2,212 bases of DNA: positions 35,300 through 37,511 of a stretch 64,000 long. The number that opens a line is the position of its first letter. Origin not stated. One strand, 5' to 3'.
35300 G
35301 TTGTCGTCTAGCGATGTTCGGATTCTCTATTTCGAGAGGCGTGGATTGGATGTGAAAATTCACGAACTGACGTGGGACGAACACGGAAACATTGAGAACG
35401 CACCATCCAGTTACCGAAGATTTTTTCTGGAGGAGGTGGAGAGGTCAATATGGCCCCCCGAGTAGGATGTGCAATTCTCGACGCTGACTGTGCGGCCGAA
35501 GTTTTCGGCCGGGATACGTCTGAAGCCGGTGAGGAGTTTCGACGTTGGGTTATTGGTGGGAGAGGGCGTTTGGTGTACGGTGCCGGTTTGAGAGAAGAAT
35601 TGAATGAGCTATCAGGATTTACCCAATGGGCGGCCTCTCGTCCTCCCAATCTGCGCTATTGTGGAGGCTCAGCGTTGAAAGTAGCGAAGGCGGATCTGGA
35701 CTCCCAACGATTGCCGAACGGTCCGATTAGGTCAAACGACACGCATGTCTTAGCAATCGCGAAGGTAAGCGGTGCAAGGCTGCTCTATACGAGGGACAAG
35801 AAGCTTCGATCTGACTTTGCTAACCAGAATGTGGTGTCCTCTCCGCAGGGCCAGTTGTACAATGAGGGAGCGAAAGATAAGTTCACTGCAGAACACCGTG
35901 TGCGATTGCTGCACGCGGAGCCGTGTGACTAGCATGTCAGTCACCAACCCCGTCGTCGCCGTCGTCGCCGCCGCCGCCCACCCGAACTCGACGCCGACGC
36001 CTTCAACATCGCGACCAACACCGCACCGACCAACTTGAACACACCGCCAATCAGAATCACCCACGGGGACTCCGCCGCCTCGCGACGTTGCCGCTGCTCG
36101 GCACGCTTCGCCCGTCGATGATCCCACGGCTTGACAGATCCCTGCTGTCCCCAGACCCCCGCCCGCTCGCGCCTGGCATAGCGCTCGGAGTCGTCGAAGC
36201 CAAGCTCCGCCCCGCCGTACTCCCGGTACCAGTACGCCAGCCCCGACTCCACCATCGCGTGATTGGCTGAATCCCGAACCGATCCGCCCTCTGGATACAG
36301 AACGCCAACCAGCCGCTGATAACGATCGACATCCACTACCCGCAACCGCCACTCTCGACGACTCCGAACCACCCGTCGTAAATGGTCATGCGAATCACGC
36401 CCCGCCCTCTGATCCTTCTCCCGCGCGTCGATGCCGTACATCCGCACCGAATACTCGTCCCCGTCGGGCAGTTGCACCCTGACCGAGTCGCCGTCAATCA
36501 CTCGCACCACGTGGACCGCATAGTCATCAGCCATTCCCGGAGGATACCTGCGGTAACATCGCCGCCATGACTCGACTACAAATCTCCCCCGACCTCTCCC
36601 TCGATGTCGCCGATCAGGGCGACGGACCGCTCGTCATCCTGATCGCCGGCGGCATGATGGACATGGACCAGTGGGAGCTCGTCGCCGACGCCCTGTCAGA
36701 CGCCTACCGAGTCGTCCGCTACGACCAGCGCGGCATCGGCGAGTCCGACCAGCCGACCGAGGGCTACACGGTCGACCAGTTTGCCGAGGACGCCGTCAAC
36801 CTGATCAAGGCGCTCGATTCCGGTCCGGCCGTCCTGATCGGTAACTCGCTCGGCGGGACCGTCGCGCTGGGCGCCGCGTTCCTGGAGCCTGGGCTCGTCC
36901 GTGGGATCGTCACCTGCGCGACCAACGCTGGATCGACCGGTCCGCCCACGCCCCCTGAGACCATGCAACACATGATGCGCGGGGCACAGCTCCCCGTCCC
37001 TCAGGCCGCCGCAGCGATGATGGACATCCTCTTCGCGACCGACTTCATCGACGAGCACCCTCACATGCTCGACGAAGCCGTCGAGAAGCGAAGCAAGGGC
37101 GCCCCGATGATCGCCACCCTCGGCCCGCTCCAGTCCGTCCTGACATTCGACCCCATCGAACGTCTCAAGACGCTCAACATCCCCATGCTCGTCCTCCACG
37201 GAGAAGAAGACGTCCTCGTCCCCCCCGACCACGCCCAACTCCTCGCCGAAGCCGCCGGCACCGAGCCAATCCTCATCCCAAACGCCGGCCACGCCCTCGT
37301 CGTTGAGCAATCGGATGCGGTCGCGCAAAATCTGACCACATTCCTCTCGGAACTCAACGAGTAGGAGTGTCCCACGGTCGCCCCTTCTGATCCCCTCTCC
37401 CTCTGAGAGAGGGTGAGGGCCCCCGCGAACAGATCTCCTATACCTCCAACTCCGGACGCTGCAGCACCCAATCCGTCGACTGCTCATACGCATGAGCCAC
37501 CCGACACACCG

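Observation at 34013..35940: Low-GC two-gene island after ilvD: AAA_15/ABC-type ATPase translationally coupled to a stand-alone PIN nuclease (candidate undescribed defence system)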

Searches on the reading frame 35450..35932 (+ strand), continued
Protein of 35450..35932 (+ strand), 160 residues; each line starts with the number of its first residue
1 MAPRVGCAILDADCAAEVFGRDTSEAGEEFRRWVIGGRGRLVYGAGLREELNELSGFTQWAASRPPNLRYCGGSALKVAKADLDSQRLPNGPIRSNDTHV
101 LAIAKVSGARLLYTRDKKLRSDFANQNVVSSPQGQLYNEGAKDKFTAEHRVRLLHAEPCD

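Call 40: search_protein_families(library=padloc, alignment_id=A3, max_evalue=0.1)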
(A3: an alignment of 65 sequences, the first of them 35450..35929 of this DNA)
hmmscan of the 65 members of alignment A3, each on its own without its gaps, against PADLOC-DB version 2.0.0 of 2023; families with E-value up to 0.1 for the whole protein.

A. member 1, window:35450-35929:+ (160 aa): 0 families

B. families by the number of members that match (of 65 scanned): 5 families
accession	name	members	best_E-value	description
PDLC04421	PDC-M11A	1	0.00074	-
PDLC01634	Csm6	1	0.025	CAS-III; associated_signaling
PDLC04147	HEC-03A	1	0.03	-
PDLC02615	DrmC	1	0.036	DrmC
PDLC01132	PD_DExK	1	0.041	PDDEXK_1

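Call 75: search_protein_families(library=padloc, proteins=[L043:399-1562:+, L043:8566-10173:+, L041:5532-6752:+, L041:6746-7372:+, L043:5512-7512:+], max_evalue=0.00001)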
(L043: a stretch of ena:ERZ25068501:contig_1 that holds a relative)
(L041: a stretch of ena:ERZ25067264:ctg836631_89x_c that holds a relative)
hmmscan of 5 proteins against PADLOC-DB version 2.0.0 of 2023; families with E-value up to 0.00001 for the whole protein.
L043:399-1562:+ (387 aa): 2 families
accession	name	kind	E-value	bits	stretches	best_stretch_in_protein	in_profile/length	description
PDLC00733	Effector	-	1.9e-197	653.8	1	1-386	1-387/388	TIR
PDLC00759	Effector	-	3.9e-10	36.8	1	9-177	7-170/506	PN-superfamily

L043:8566-10173:+ (535 aa): 8 families
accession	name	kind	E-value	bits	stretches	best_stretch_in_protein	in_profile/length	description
PDLC02401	Aga_SIR2-PNTD1-PNTD2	-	8.1e-180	597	1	3-532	1-522/524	Class I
PDLC02419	Aga_SIR2-PNTD1-PNTD2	-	3.4e-167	555.6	1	2-532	27-556/558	Class I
PDLC02420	Aga_SIR2-PNTD1-PNTD2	-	6.2e-70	234.6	1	2-508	40-517/1010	Class I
PDLC02384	pAgo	-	1.6e-68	229.9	1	2-530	41-545/1030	-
PDLC05061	PDC-S65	-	9.1e-24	82.6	1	79-242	121-275/592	-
PDLC02402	Aga_SIR2-PNTD1-PNTD2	-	3.6e-23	79.6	1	56-259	84-287/876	Class I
PDLC05060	PDC-S65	-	3e-18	64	1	68-260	12-199/503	-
PDLC02418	Aga_SIR2-Kinase-PNTD1-PNTD2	-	8.4e-09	32.1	0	147-255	33-141/756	Class I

L041:5532-6752:+ (406 aa): 84 families (the best 25 are shown)
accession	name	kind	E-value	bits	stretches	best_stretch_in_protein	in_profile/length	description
PDLC04178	HEC-01A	-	2.9e-110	367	1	3-401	6-395/399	-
PDLC04175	HEC-01A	-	4.6e-45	152.2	1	1-384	1-358/363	-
PDLC04176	HEC-01A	-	1.3e-42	144.5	1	7-365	4-349/371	-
PDLC04182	HEC-01A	-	5.2e-41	139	1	21-363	27-378/406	-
PDLC04180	HEC-01A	-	3.7e-39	133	1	6-368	3-356/382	-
PDLC04391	PDC-M07A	-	3.5e-37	126.4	1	6-338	2-352/412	-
PDLC04177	HEC-01A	-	2e-36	123.9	2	189-359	198-364/393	-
PDLC04184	HEC-01A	-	8e-35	118.7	2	171-347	211-403/464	-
PDLC04179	HEC-01A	-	5.4e-34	116.1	2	186-360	256-428/459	-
PDLC04183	HEC-01A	-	1.6e-33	114.4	1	7-357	6-369/402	-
PDLC04392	PDC-M07A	-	1.8e-30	104.4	2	172-338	187-354/432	-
PDLC04389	PDC-M07A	-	2e-30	104.2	2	183-339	201-375/443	-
PDLC02980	AriA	-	3.2e-29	100.9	1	28-336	2-304/304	-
PDLC04393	PDC-M07A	-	7.3e-29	99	2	174-338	191-356/435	-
PDLC04144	HEC-01B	-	2.3e-28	97.4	2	156-361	159-365/395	-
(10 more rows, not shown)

L041:6746-7372:+ (208 aa): 2 families
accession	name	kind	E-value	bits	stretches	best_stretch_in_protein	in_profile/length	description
PDLC04196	HEC-01B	-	2.9e-62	208.2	1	1-190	1-193/197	-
PDLC04200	HEC-01B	-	9.2e-46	154.4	1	2-193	5-210/218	-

L043:5512-7512:+ (666 aa): 22 families
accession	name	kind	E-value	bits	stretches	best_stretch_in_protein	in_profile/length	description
PDLC03634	MTase_III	-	8.2e-218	723.2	1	7-665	3-620/621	Type III methyltransferase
PDLC03641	MTase_III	-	1.6e-98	329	1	19-538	17-503/657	Type III methyltransferase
PDLC03637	MTase_III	-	4e-94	314.1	2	15-252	45-268/513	Type III methyltransferase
PDLC03644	MTase_III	-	1.3e-79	266.4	1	59-476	4-385/542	Type III methyltransferase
PDLC03640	MTase_III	-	1.7e-55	186.6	1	91-476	41-435/654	Type III methyltransferase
PDLC03642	MTase_III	-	1.9e-45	153.5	3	163-248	130-217/528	Type III methyltransferase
PDLC03636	MTase_III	-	2.8e-44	149.8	2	169-274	93-194/575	Type III methyltransferase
PDLC03635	MTase_III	-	7.1e-39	132.1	2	169-449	265-543/708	Type III methyltransferase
PDLC03639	MTase_III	-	2.6e-34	116.6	2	40-249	33-223/639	Type III methyltransferase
PDLC03646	MTase_III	-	1.4e-32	110.5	2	169-492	518-844/1057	Type III methyltransferase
PDLC03354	MTase_II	-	1.2e-29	101.6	2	58-251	26-210/425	Type II methyltransferase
PDLC03278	MTase_II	-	4.7e-29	100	1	151-459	26-327/390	Type II methyltransferase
PDLC03638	MTase_III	-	7.9e-27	91.9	1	170-450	429-649/816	Type III methyltransferase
PDLC03643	MTase_III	-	5.7e-24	83.1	2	314-475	97-269/465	Type III methyltransferase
PDLC03300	MTase_II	-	4.8e-23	79.7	1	92-248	10-163/302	Type II methyltransferase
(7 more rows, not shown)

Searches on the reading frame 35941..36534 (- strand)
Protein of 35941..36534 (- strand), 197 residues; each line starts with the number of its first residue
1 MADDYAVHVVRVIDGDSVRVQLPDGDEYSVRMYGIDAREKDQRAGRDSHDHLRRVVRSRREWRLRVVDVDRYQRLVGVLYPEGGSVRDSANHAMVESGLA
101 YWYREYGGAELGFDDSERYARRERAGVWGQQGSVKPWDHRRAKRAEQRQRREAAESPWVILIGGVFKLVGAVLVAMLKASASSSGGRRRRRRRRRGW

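Call 3: search_protein_families(library=pfam, proteins=[window:35941-36534:-], max_evalue=1)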
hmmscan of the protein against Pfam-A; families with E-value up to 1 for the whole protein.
window:35941-36534:- (197 aa): 2 families
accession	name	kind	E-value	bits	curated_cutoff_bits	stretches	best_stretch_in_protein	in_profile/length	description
PF00565.23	SNase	-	4.6e-11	43.6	21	1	30-129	2-106/107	Staphylococcal nuclease homologue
PF09534.15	Trp_oprn_chp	-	6.2e-05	23.4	29.6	1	129-195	85-157/180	Tryptophan-associated transmembrane protein (Trp_oprn_chp)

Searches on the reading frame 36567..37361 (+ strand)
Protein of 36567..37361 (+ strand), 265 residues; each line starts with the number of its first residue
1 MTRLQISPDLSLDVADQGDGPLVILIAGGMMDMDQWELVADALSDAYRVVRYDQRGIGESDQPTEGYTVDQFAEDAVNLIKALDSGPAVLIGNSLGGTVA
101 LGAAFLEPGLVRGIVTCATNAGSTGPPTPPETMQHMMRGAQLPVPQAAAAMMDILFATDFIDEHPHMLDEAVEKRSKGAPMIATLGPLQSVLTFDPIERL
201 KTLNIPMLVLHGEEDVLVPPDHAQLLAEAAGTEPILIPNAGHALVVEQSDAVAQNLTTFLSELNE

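Call 18: find_related_loci(query=window:36567-37361:+, collection=genome_contigs, flank=10000)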
Query window:36567-37361:+ (265 aa) in genome_contigs; peptide patterns used: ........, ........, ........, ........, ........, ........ (x = any residue, [..] = any of these).
232 stretches matched a pattern; 35 encode a relative of the query (tblastn E <= 1e-3); 35 distinct loci.
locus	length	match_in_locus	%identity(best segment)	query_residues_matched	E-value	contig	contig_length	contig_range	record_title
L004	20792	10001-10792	94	1-264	2e-151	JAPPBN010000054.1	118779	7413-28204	MAG: Chloroflexota bacterium isolate IRC3_bin_11 NODE_99_length_118779_cov_29.5351, whole genome shotgun sequence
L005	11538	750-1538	90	1-263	4e-149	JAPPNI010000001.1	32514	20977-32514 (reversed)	MAG: Chloroflexota bacterium isolate RHO3_bin_68 NODE_2578_length_32514_cov_39.606611, whole genome shotgun sequence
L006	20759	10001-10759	89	1-253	2e-148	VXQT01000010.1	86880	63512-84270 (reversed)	MAG: Chloroflexi bacterium isolate SB0664_bin_15 NODE_265_length_86903_cov_62.056685, whole genome shotgun sequence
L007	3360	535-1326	92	1-264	6e-154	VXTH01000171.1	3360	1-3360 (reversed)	MAG: Chloroflexi bacterium isolate SB0665_bin_35 NODE_8763_length_3360_cov_4.248714, whole genome shotgun sequence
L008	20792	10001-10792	85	1-264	3e-146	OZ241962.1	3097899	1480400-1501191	MAG: Dehalococcoidia bacterium isolate 3270897d-fe61-4464-a15a-05fd473d2b13 genome assembly, chromosome: 1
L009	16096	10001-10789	89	1-263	4e-146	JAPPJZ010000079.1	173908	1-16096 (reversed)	MAG: Chloroflexota bacterium isolate RHO2_bin_60 NODE_118_length_173908_cov_14.406550, whole genome shotgun sequence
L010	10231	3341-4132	83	1-264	6e-146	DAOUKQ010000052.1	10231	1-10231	MAG TPA_asm: Dehalococcoidia bacterium isolate S7_353 k113_3695137, whole genome shotgun sequence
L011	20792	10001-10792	87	1-264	3e-143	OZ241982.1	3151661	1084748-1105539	MAG: Dehalococcoidia bacterium isolate a2993f7c-5a6d-48af-91e8-092aec37f8f7 genome assembly, chromosome: 1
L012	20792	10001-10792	83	1-264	2e-143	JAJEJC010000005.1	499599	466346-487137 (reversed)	MAG: Dehalococcoidia bacterium isolate p16x63bins.52 k141_636841, whole genome shotgun sequence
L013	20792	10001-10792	88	1-264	5e-143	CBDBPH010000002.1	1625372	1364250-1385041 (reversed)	MAG: Dehalococcoidia bacterium isolate 745030fc-1ee1-449d-a068-ea6b321db757 genome assembly, contig: contig_2, whole gen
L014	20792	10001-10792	81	1-264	3e-142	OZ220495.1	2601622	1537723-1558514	MAG: Dehalococcoidia bacterium isolate 23c5d8d9-c01e-4714-bf51-3e77b66f12ef genome assembly, chromosome: 1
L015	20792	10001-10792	86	1-264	2e-142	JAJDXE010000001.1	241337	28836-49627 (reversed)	MAG: Dehalococcoidia bacterium isolate jk18x25bins.9 k141_177877, whole genome shotgun sequence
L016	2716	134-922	86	1-263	2e-149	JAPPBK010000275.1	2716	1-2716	MAG: Chloroflexota bacterium isolate IRC2_bin_8 NODE_5268_length_2716_cov_7.73243, whole genome shotgun sequence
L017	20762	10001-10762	89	1-254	6e-140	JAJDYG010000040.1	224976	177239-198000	MAG: Dehalococcoidia bacterium isolate jk18x34bins.13 k141_169919, whole genome shotgun sequence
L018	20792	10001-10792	80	1-264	7e-140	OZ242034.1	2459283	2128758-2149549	MAG: Dehalococcoidia bacterium isolate 72ec99ff-6f13-4058-b9f9-659670a83d8f genome assembly, chromosome: 1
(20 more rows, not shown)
